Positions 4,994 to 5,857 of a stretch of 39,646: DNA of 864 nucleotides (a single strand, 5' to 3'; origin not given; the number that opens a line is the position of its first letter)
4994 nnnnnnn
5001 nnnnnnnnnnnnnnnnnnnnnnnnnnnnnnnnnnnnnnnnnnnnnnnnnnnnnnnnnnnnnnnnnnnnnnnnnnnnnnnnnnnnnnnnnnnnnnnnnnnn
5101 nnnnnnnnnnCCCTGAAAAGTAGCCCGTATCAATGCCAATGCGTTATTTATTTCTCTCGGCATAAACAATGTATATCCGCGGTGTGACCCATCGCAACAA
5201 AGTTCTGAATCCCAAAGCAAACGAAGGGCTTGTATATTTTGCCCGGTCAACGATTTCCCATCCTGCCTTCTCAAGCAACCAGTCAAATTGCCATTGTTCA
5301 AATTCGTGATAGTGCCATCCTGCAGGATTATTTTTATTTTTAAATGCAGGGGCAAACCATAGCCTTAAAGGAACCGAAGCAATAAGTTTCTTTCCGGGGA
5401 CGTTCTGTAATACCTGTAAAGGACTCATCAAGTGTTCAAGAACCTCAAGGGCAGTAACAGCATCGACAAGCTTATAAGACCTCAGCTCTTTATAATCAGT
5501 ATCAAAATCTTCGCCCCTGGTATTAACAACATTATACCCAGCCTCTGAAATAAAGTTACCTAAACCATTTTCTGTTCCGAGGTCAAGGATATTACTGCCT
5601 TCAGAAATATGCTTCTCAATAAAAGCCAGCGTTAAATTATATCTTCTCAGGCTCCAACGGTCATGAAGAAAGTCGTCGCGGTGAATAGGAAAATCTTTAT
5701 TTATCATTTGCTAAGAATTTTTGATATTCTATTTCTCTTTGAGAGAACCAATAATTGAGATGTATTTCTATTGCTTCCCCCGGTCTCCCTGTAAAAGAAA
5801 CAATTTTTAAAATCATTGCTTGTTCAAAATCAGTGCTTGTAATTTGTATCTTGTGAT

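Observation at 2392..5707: Six-gene, translationally coupled sugar/SAM-chemistry operon with two membrane proteins in the early region of an apparently non-integrating phage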

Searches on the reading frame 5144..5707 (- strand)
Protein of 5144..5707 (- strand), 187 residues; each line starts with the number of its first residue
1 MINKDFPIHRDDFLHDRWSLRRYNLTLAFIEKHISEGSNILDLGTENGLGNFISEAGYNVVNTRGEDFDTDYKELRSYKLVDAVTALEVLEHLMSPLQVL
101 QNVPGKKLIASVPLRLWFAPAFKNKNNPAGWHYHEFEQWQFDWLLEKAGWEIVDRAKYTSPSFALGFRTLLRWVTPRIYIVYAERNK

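Call 3: search_protein_families(library=pfam, proteins=[window:5144-5707:-], max_evalue=0.1)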
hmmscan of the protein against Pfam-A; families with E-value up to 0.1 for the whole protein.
window:5144-5707:- (187 aa): 1 family
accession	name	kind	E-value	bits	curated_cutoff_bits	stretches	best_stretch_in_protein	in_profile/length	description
PF13489.12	Methyltransf_23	-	3.1e-06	27.4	27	1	25-153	11-162/164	Methyltransferase domain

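Call 4: search_protein_families(library=phrogs, proteins=[window:5144-5707:-], max_evalue=0.01)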
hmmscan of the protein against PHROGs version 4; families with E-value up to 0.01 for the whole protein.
window:5144-5707:- (187 aa): 1 family
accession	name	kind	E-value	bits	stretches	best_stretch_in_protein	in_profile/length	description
phrog_6564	-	other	0.0052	17.2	1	38-159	64-186/204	methyltransferase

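Call 7: search_protein_families(library=ncbifam, proteins=[window:5144-5707:-], max_evalue=0.1)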
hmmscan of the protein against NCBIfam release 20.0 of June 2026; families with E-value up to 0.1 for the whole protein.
window:5144-5707:- (187 aa): 1 family
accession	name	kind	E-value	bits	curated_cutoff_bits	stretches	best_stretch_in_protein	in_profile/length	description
TIGR01983.1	UbiG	equivalog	0.077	12.3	102.95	0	79-103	115-139/228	bifunctional 2-polyprenyl-6-hydroxyphenol methylase/3-demethylubiquinol 3-O-methyltransferase UbiG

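Call 26: list_cluster_members(proteins=[window:5144-5707:-, P0001, window:3979-4311:-, window:3231-4004:-, window:3082-3234:-, window:2392-3078:-, window:7051-8397:-, window:33857-35149:-])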
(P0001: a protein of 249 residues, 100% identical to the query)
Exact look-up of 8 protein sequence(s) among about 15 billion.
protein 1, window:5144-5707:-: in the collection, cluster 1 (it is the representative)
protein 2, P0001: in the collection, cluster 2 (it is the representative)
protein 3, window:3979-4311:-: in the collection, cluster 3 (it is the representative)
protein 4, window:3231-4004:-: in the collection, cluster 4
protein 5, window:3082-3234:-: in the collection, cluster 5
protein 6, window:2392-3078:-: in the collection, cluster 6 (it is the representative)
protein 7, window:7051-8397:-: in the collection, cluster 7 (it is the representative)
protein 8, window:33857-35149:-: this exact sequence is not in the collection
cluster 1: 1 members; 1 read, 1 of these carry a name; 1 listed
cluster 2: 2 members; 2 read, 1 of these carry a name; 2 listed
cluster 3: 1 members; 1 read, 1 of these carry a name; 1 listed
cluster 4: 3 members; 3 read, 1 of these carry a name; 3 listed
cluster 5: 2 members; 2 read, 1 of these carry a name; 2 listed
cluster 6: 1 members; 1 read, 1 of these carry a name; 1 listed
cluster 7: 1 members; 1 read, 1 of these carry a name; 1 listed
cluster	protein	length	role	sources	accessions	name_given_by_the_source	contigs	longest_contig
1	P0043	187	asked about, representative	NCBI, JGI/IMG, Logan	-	hypothetical protein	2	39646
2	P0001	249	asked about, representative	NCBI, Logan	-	-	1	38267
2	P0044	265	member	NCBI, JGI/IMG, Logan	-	hypothetical protein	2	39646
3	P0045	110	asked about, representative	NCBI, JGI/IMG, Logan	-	hypothetical protein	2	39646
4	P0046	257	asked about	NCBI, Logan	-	-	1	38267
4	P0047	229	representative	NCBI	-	-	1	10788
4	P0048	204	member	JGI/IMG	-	hypothetical protein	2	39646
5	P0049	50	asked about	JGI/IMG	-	hypothetical protein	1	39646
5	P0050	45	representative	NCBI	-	-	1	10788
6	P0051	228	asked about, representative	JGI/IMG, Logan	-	DNA repair photolyase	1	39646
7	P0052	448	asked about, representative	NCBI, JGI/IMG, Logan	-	replicative DNA helicase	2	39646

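Call 56: find_homologous_proteins(query=window:5144-5707:-, max_evalue=0.001)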
Query window:5144-5707:- (187 aa): 2916 proteins with E <= 0.001 among 2963 candidates; the best 120 are listed.
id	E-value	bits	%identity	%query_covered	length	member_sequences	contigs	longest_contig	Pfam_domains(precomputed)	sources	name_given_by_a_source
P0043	2.9e-125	433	100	100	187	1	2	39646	PF13489.13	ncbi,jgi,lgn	jgi:hypothetical protein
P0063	1.3e-84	301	65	98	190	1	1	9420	PF13489.13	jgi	jgi:hypothetical protein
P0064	2.1e-82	293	66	98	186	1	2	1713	-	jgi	jgi:hypothetical protein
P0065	7.9e-80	285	66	98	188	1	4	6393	PF13489.13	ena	-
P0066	8.1e-80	285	64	98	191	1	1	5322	PF13489.13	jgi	jgi:hypothetical protein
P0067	2.1e-79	284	65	99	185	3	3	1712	-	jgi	jgi:hypothetical protein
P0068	4.3e-78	279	61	98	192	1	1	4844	PF13489.13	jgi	jgi:hypothetical protein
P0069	4.8e-78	279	65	98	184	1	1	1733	-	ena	-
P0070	3.6e-76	273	48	99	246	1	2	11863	PF13489.13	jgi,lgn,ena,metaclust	metaclust:\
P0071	1.5e-74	268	63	100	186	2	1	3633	-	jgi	jgi:hypothetical protein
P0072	9.8e-74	265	63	99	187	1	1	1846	-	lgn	-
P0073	8.1e-73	262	61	99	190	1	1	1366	PF13489.13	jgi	jgi:hypothetical protein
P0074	4.0e-72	260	63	95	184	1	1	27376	PF13489.13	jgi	jgi:hypothetical protein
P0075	1.5e-69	251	59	97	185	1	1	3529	PF13489.13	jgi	jgi:hypothetical protein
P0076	5.1e-69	250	60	96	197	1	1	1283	PF13489.13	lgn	-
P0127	1.4e-56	209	55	89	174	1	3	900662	-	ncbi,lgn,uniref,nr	ncbi:methyltransferase [Maribacter polysaccharolyticus]|uniref:methyltransferase n=1 Tax=Maribacter 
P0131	1.9e-56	209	55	88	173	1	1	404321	PF13489.13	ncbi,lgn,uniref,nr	ncbi:methyltransferase domain-containing protein [Xanthomarina spongicola]|uniref:Methyltransferase 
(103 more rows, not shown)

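Call 57: find_encoding_contigs(protein=P0127, flank=8000, max_places=1)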
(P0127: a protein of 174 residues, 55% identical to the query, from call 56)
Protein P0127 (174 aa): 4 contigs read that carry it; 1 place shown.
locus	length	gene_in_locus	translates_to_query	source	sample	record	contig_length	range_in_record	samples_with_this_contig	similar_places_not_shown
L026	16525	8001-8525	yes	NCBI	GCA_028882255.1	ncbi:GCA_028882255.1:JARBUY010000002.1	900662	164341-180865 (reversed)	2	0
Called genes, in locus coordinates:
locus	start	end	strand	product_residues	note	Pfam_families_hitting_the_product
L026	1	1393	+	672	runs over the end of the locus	PF19310:TOP_N (weak), PF01432:Peptidase_M3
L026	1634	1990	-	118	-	PF00581:Rhodanese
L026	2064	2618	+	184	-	PF04542:Sigma70_r2, PF08281:Sigma70_r4_2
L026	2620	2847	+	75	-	-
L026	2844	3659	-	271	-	-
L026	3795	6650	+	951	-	PF02347:GDC-P, PF01212:Beta_elim_lyase (faint), PF00266:Aminotran_5, PF21478:GcvP2_C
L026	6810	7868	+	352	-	PF00108:Thiolase_N (weak), PF08545:ACP_syn_III, PF08541:ACP_syn_III_C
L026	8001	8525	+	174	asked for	-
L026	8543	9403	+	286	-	PF00535:Glycos_transf_2, PF13641:Glyco_tranf_2_3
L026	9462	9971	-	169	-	-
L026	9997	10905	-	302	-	PF03938:OmpH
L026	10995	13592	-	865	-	PF07244:POTRA (weak), PF08479:POTRA_2 (faint), PF07244:POTRA, PF01103:Omp85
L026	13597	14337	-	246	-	PF01255:Prenyltransf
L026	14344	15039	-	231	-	PF19573:DUF6089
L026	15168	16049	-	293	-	PF01513:NAD_kinase, PF20143:NAD_kinase_C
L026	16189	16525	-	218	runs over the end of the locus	PF00571:CBS (faint)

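Call 58: find_encoding_contigs(protein=P0131, flank=8000, max_places=1)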
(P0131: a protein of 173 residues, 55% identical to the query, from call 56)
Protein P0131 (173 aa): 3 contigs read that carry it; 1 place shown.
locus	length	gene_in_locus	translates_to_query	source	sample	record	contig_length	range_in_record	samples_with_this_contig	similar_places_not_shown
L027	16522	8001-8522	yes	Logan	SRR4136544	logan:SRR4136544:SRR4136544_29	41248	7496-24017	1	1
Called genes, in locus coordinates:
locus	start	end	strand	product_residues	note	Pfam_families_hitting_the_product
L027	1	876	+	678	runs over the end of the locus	PF19310:TOP_N (weak), PF01432:Peptidase_M3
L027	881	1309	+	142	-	-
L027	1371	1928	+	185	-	PF04542:Sigma70_r2, PF08281:Sigma70_r4_2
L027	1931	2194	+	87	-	-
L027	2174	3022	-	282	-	-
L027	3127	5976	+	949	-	PF02347:GDC-P, PF01212:Beta_elim_lyase (weak), PF21478:GcvP2_C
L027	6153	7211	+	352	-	PF00108:Thiolase_N (weak), PF08545:ACP_syn_III, PF08541:ACP_syn_III_C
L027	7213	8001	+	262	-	PF01210:NAD_Gly3P_dh_N (faint), PF02558:ApbA (weak), PF03446:NAD_binding_2 (weak), PF03807:F420_oxidored, PF02153:PDH_N (faint), PF14748:P5CR_dimer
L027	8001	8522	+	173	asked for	PF13489:Methyltransf_23 (faint)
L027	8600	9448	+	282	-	PF00535:Glycos_transf_2, PF13641:Glyco_tranf_2_3 (weak)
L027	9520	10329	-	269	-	PF01223:Endonuclease_NS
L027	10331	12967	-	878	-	PF00133:tRNA-synt_1, PF09334:tRNA-synt_1g, PF13603:tRNA-synt_1_2 (weak), PF09334:tRNA-synt_1g (weak), PF08264:Anticodon_1, PF10458:Val_tRNA-synt_C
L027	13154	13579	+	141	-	PF07610:DUF1573, PF22544:HYDIN_VesB_CFA65-like_Ig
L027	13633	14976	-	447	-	PF13650:Asp_protease_2 (weak), PF13975:gag-asp_proteas (faint), PF00595:PDZ (faint), PF13650:Asp_protease_2 (weak), PF17820:PDZ_6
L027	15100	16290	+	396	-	PF00155:Aminotran_1_2, PF00266:Aminotran_5 (faint), PF01041:DegT_DnrJ_EryC1 (weak)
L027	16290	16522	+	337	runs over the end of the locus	PF01565:FAD_binding_4, PF02873:MurB_C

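Call 81: search_protein_families(library=ncbifam, proteins=[L026:8543-9403:+, P0127, L027:8600-9448:+, L026:6810-7868:+], max_evalue=0.001)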
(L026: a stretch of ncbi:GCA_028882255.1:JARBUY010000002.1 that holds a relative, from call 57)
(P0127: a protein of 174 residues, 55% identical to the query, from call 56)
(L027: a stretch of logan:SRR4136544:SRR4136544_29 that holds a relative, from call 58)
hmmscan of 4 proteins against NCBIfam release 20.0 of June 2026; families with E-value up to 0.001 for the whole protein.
L026:8543-9403:+ (286 aa): 9 families
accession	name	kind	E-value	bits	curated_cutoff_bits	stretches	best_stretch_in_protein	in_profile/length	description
TIGR03937.1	PgaC_IcaA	equivalog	2.5e-10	39.9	422.3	1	5-123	49-159/407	poly-beta-1,6-N-acetyl-D-glucosamine synthase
NF007482.0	PRK10073.1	equivalog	9.4e-08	31.4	423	1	5-62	10-67/334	glycosyltransferase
TIGR03469.1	HpnB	hypoth_equivalog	2e-07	30.4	379.25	1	5-116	48-163/386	hopene-associated glycosyltransferase HpnB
NF047683.1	TeichurnBiosyTuaG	equivalog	1.2e-06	28.4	400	1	5-53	10-58/252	teichuronic acid biosynthesis protein TuaG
TIGR04283.1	glyco_like_mftF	equivalog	1.6e-06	27.9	182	1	5-50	3-48/221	TIGR04283 family arsenosugar biosynthesis glycosyltransferase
NF038299.1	EPS_HpsN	equivalog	1.6e-06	27.4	425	1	5-129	5-121/317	hormogonium polysaccharide biosynthesis glycosyltransferase HpsN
NF045692.1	OglycostaseCruG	equivalog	6.1e-06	25.4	600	1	5-105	45-143/386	2'-O-glycosyltransferase CruG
TIGR03111.1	glyc2_xrt_Gpos1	hypoth_equivalog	2.1e-05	23.5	363.95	1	5-127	53-169/439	TIGR03111 family XrtG-associated glycosyltransferase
NF038302.1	EPS_HpsE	equivalog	9.4e-05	21.5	300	1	2-127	2-124/307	hormogonium polysaccharide biosynthesis glycosyltransferase HpsE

P0127 (174 aa): 0 families

L027:8600-9448:+ (282 aa): 15 families
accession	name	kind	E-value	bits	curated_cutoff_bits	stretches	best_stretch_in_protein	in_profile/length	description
TIGR03937.1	PgaC_IcaA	equivalog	7.7e-12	44.9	422.3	1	4-130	48-166/407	poly-beta-1,6-N-acetyl-D-glucosamine synthase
TIGR03469.1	HpnB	hypoth_equivalog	1e-10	41.2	379.25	1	4-135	47-180/386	hopene-associated glycosyltransferase HpnB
NF007482.0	PRK10073.1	equivalog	6.2e-10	38.6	423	1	3-63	8-68/334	glycosyltransferase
NF053846.1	glyco_with_XrtP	equivalog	2.5e-07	29.7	520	1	3-111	43-155/440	XrtP-associated glycosyltransferase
NF047683.1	TeichurnBiosyTuaG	equivalog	2.6e-07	30.5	400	1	4-59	9-64/252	teichuronic acid biosynthesis protein TuaG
NF038302.1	EPS_HpsE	equivalog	2.6e-07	29.9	300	1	1-57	1-60/307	hormogonium polysaccharide biosynthesis glycosyltransferase HpsE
NF045692.1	OglycostaseCruG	equivalog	1.2e-06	27.7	600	1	4-124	44-161/386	2'-O-glycosyltransferase CruG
NF038299.1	EPS_HpsN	equivalog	3.1e-06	26.4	425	1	4-128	4-120/317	hormogonium polysaccharide biosynthesis glycosyltransferase HpsN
TIGR04283.1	glyco_like_mftF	equivalog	7.6e-06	25.7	182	1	5-53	3-51/221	TIGR04283 family arsenosugar biosynthesis glycosyltransferase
NF041865.1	EpsU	equivalog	9.3e-06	24.9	700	1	2-116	40-149/394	exopolysaccharide biosynthesis GT2 family glycosyltransferase EpsU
NF050050.1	ProtGlycPglI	equivalog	9.7e-06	25.2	500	1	4-133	5-125/306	GalNAc(5)-diNAcBac-PP-undecaprenol beta-1,3-glucosyltransferase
TIGR03472.1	HpnI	equivalog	7e-05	21.8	310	1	5-124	45-160/373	bacteriohopanetetrol glucosamine biosynthesis glycosyltransferase HpnI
NF041875.1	EPS_EpsD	equivalog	0.00012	21.6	370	1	4-56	2-56/325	exopolysaccharide biosynthesis glycosyltransferase EpsD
NF053739.1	GlytfEpsEBac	equivalog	0.00012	21.2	450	1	5-125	5-117/265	glycosyltransferase EpsE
NF010496.0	PRK13915.1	equivalog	0.00053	19.2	262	1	4-104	34-131/307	glucosyl-3-phosphoglycerate synthase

L026:6810-7868:+ (352 aa): 16 families
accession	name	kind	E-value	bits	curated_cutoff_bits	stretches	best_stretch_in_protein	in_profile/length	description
NF006829.0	PRK09352.1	subfamily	3.5e-64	216.8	249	1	2-349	4-318/322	beta-ketoacyl-ACP synthase 3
TIGR00747.1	fabH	subfamily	1.6e-58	198.3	292.1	1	1-349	1-319/322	beta-ketoacyl-ACP synthase III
NF004623.0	PRK05963.1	equivalog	5.8e-35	121.1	437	1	3-351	6-327/328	beta-ketoacyl-ACP synthase III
NF005703.0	PRK07515.1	equivalog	2.4e-27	95.8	304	1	59-349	91-369/373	beta-ketoacyl-ACP synthase III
NF009519.0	PRK12880.1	equivalog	1.8e-24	86.7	436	1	40-316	36-310/353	beta-ketoacyl-ACP synthase III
NF005541.0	PRK07204.1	equivalog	4.5e-24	85.5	402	1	2-351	4-328/329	beta-ketoacyl-ACP synthase III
NF006720.0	PRK09258.1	equivalog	3.1e-23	82.6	285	1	44-347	41-333/338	3-oxoacyl-ACP synthase III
NF005308.0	PRK06840.1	equivalog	5.7e-17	61.8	315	1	2-268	4-262/339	3-oxoacyl-ACP synthase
NF003274.0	PRK04262.1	equivalog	4.9e-15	55.4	244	1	47-317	34-283/347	hydroxymethylglutaryl-CoA synthase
TIGR00748.1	HMG_CoA_syn_Arc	equivalog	8.7e-09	35.1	353.35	1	123-348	100-303/345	hydroxymethylglutaryl-CoA synthase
NF058662.1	cispenta_AmcF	equivalog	8.5e-07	28.3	325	1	60-166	57-160/369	cispentacin biosynthesis acyltransferase subunit AmcF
NF005704.0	PRK07516.1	subfamily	2e-06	27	412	1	48-169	5-119/389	thiolase domain-containing protein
TIGR01930.1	AcCoA-C-Actrans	subfamily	7e-06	25.2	240.55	0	52-172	9-120/385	acetyl-CoA C-acyltransferase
NF004715.0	PRK06059.1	equivalog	0.00016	20.7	424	1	48-165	7-115/399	lipid-transfer protein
NF004720.0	PRK06064.1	subfamily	0.0002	20.3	420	1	49-173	6-123/389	thiolase domain-containing protein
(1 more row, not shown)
